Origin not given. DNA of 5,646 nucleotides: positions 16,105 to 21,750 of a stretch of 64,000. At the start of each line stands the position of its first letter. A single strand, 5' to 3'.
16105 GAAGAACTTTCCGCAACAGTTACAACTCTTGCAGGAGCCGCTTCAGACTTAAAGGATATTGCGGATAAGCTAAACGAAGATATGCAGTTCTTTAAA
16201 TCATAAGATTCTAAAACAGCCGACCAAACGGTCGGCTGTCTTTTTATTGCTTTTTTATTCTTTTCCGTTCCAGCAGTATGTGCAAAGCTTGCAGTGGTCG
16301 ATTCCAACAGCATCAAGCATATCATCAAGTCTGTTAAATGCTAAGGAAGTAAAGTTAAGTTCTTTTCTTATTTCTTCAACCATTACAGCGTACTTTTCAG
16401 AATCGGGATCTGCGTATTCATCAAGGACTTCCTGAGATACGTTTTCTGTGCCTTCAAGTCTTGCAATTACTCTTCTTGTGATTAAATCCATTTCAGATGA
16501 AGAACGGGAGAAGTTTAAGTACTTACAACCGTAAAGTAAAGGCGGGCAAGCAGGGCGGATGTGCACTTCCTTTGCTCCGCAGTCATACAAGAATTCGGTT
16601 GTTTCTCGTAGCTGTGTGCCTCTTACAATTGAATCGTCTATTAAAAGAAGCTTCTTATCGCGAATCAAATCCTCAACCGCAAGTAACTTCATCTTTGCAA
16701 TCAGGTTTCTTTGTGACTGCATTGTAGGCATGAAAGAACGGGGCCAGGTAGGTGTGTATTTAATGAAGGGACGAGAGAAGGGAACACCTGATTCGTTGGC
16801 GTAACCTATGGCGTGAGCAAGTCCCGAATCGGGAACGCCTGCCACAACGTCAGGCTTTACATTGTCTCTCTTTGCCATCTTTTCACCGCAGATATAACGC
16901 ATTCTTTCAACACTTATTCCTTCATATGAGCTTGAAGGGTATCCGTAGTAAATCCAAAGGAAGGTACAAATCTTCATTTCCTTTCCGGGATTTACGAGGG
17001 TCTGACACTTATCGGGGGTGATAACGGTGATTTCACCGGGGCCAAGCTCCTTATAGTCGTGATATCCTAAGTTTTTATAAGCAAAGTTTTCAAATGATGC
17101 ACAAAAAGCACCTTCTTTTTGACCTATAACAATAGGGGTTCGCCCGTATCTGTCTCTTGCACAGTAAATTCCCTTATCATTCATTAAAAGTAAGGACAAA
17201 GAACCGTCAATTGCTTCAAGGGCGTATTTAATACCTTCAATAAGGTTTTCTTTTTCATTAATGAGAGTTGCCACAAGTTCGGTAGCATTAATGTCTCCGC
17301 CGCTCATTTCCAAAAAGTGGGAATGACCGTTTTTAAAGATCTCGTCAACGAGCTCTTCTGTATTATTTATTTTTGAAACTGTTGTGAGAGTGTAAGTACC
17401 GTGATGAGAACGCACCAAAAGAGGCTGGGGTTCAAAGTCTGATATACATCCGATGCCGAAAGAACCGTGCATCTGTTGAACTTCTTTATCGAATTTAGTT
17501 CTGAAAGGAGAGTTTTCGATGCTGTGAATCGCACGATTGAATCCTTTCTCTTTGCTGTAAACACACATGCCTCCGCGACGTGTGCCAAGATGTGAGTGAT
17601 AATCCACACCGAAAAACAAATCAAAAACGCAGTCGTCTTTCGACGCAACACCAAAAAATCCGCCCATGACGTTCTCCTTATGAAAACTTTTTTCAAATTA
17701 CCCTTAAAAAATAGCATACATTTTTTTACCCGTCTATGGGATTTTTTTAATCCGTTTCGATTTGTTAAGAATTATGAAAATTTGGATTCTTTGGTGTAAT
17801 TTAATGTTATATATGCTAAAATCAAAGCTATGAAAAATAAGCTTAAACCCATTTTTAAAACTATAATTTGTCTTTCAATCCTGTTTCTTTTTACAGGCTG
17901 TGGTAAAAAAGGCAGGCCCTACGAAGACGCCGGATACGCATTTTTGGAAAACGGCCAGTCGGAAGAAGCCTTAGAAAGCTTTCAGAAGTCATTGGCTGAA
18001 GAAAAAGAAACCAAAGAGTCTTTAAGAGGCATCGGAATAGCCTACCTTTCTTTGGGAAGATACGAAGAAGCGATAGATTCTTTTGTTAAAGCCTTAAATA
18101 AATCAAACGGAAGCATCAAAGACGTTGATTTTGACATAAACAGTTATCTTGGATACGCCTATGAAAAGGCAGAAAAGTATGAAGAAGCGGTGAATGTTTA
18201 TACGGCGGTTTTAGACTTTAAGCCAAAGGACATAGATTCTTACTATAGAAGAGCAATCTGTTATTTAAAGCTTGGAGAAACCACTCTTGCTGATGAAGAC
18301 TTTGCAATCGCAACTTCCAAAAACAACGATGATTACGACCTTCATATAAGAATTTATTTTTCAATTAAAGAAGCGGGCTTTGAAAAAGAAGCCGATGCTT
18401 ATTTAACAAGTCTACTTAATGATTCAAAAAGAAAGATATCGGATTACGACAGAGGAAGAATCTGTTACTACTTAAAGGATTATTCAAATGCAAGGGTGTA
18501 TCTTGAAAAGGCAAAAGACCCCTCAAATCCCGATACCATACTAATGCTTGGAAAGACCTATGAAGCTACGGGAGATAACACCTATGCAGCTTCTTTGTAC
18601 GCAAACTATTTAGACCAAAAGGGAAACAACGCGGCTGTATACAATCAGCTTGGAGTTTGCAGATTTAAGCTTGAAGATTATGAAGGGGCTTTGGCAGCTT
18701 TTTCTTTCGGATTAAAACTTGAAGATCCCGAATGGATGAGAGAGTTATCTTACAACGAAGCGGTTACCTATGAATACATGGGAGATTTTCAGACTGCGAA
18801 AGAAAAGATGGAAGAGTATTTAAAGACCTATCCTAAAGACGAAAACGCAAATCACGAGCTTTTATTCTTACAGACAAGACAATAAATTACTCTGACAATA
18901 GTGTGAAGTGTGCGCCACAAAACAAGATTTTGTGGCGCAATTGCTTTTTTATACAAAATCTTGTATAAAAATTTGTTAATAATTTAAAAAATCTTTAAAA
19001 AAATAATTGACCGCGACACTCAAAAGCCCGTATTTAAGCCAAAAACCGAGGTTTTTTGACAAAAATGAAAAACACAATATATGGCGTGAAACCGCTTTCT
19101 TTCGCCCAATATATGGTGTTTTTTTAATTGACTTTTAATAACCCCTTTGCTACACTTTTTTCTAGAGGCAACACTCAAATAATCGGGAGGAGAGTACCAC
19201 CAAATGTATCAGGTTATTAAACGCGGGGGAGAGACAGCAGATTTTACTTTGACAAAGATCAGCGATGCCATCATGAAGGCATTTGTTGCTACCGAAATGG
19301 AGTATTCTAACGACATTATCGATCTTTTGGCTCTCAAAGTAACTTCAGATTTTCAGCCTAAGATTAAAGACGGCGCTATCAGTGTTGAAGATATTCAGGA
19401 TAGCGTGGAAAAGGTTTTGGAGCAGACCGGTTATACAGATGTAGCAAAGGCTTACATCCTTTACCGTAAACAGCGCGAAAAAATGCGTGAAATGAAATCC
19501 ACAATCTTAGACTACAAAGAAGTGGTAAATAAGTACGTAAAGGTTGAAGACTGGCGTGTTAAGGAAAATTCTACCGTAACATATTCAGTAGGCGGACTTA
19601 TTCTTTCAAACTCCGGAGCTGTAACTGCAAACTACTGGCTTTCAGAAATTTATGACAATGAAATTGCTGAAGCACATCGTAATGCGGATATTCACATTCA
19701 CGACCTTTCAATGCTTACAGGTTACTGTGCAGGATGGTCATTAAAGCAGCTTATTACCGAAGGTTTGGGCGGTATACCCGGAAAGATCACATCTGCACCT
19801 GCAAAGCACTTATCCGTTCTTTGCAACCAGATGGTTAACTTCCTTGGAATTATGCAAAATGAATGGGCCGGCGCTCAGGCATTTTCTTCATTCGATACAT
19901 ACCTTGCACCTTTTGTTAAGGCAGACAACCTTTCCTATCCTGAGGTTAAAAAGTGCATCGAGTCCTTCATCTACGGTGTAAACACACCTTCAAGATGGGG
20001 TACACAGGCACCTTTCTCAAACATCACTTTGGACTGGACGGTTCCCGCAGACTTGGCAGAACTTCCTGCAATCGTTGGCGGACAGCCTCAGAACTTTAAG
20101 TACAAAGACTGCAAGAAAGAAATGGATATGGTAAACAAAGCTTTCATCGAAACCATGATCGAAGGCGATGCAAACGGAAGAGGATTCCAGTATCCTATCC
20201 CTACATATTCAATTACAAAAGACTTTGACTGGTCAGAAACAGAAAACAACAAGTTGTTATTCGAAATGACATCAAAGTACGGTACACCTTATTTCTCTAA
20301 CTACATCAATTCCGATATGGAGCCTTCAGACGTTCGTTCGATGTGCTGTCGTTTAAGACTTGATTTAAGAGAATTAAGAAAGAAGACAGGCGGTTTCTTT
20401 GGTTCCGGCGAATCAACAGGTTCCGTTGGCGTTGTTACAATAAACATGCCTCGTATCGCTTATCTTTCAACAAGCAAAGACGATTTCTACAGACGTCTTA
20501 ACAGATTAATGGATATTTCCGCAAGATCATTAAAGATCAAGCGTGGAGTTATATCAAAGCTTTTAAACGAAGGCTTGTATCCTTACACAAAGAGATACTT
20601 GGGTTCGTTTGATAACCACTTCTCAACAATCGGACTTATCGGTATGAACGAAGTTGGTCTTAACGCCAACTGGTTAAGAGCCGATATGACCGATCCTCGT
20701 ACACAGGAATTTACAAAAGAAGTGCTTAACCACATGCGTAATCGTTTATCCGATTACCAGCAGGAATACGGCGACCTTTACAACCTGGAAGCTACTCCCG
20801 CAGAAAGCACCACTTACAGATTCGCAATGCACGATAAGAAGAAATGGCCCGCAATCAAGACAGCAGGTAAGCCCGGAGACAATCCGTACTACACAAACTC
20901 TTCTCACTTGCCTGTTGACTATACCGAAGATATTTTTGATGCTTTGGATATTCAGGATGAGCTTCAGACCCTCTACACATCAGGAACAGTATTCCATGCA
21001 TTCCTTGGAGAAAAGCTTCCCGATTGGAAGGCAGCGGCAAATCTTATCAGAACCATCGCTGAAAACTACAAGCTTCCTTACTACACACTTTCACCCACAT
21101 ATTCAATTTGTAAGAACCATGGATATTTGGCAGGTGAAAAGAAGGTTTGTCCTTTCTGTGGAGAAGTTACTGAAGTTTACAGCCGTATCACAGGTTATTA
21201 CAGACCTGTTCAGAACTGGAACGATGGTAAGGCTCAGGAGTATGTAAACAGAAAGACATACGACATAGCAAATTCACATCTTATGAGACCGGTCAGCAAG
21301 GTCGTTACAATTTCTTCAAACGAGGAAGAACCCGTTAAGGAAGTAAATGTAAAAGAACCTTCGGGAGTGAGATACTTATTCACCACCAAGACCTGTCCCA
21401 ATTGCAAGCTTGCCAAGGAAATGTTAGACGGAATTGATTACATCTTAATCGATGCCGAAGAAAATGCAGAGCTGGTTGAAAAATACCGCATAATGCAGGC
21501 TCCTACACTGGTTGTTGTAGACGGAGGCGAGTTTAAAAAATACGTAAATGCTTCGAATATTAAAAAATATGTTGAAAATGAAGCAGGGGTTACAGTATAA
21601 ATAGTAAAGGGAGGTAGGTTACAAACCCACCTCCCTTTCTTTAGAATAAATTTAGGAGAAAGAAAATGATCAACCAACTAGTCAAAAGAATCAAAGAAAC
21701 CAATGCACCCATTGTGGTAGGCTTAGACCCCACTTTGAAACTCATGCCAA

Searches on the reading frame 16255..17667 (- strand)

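Call 56: search_protein_families(library=pfam, proteins=[window:16255-17667:-], max_evalue=0.00001)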
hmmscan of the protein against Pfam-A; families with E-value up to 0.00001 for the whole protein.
window:16255-17667:- (470 aa): 2 families
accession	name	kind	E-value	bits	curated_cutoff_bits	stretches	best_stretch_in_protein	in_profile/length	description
PF13537.11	GATase_7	-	3.8e-09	37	25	1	79-190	12-115/123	Glutamine amidotransferase domain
PF00156.33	Pribosyltran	-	3.6e-07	30.1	26.3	1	266-370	21-120/158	Phosphoribosyl transferase domain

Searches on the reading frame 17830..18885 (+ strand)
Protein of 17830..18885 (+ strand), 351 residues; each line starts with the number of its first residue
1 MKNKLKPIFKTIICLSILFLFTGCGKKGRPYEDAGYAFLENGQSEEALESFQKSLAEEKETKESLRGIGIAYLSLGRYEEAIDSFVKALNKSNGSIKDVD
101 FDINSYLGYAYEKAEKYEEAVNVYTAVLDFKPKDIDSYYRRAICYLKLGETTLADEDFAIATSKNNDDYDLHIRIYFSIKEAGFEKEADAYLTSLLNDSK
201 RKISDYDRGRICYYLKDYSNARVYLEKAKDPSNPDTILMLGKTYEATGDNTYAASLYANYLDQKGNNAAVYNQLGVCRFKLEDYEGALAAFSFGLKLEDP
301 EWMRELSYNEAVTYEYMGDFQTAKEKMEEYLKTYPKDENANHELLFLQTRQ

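Call 57: search_protein_families(library=pfam, proteins=[window:17830-18885:+], max_evalue=0.00001)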
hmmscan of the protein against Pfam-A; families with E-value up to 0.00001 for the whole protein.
window:17830-18885:+ (351 aa): 15 families
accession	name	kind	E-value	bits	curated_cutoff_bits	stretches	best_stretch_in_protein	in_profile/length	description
PF07719.23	TPR_2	-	7.4e-30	101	27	0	64-91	3-30/34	Tetratricopeptide repeat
PF00515.34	TPR_1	-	6.1e-27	92.7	27.8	0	65-89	4-28/34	Tetratricopeptide repeat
PF13432.12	TPR_16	-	8.3e-24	84.1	32.7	1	33-89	2-58/65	Tetratricopeptide repeat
PF14559.12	TPR_19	-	3.8e-23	82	25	0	39-83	2-46/68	Tetratricopeptide repeat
PF13181.12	TPR_8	-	7.5e-20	69.8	25.7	0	68-89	7-28/34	Tetratricopeptide repeat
PF13428.12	TPR_14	-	2.7e-18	65.1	23.5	0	106-142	6-42/44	Tetratricopeptide repeat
PF13174.12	TPR_6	-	3.5e-18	65.4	26.3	0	308-336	4-32/33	Tetratricopeptide repeat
PF13424.12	TPR_12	-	8.3e-18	64.8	30.1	1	45-90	27-73/77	Tetratricopeptide repeat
PF13431.12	TPR_17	-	1.5e-17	62.8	24.4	0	124-154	2-32/34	Tetratricopeptide repeat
PF13371.12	TPR_9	-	4.1e-17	62.4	35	1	108-170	2-64/73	Tetratricopeptide repeat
PF13414.12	TPR_11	-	6.8e-17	61.3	26.8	1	108-149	1-42/42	TPR repeat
PF13176.12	TPR_7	-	8e-14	50.9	27.9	0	65-91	2-30/36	Tetratricopeptide repeat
PF12895.13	ANAPC3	-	5.6e-12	46.2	27.2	0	217-291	4-79/82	Anaphase-promoting complex, cyclosome, subunit 3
PF23914.1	TPR_CcmH_CycH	-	1.4e-09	38.4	42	0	209-297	57-150/158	Cytochrome c-type biogenesis protein H TPR domain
PF25063.1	ARM_TT21_C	-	6.5e-06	26.6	35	0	38-133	105-196/209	Tetratricopeptide repeat protein 21 C-terminal ARM domain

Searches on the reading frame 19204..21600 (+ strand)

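Call 57: search_protein_families(library=pfam, proteins=[window:19204-21600:+], max_evalue=0.00001)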
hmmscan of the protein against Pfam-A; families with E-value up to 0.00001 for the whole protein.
window:19204-21600:+ (798 aa): 2 families
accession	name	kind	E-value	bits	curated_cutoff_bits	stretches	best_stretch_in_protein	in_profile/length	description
PF13597.11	NRDD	-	3.6e-187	623.9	26.2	1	121-686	1-562/562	Anaerobic ribonucleoside-triphosphate reductase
PF03477.21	ATP-cone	-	9.8e-22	77.7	25.8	1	3-92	2-87/88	ATP cone domain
